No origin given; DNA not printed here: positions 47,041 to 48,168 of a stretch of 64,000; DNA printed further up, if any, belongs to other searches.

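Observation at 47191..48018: Uncharacterized radical SAM enzyme embedded inside the NAD salvage operon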

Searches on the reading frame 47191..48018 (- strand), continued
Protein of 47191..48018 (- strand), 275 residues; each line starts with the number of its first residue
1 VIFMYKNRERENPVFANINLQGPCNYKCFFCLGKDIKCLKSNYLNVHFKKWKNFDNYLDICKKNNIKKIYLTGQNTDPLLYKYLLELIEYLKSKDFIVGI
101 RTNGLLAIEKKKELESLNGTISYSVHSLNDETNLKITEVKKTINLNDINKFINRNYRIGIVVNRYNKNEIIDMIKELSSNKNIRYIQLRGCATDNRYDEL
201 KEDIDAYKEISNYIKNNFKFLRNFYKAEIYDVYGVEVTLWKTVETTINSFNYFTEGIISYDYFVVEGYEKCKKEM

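Call 55: search_protein_families(library=pfam, alignment_id=A2, max_evalue=0.001)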
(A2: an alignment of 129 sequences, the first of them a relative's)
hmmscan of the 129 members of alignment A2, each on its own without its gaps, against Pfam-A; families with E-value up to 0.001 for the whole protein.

A. member 1, L005:189-629:+ (146 aa): 0 families

B. families by the number of members that match (of 129 scanned): 89 families (the first 25 are shown)
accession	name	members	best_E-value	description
PF02321.23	OEP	3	2.7e-48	Outer membrane efflux protein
PF11449.14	ArsP_2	2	6.7e-28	Putative, 10TM heavy-metal exporter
PF04055.27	Radical_SAM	2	2.6e-23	Radical SAM superfamily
PF00589.27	Phage_integrase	2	3.4e-23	Phage integrase family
PF09414.15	RNA_ligase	2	7e-19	RNA ligase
PF13404.12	HTH_AsnC-type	2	2.3e-15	AsnC-type helix-turn-helix domain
PF13412.12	HTH_24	2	2.9e-15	Winged helix-turn-helix DNA-binding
PF01037.27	AsnC_trans_reg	2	1.4e-08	Lrp/AsnC ligand binding domain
PF13353.11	Fer4_12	2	3.1e-06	4Fe-4S single cluster domain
PF00275.25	EPSP_synthase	1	1e-115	EPSP synthase (3-phosphoshikimate 1-carboxyvinyltransferase)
PF00478.31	IMPDH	1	2.7e-89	IMP dehydrogenase / GMP reductase domain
PF02463.25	SMC_N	1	1.1e-60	RecF/RecN/SMC N terminal domain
PF05367.17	Phage_endo_I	1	5.5e-52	Phage endonuclease I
PF01580.24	FtsK_SpoIIIE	1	5.8e-44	FtsK/SpoIIIE family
PF02779.29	Transket_pyr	1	4.2e-43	Transketolase, pyrimidine binding domain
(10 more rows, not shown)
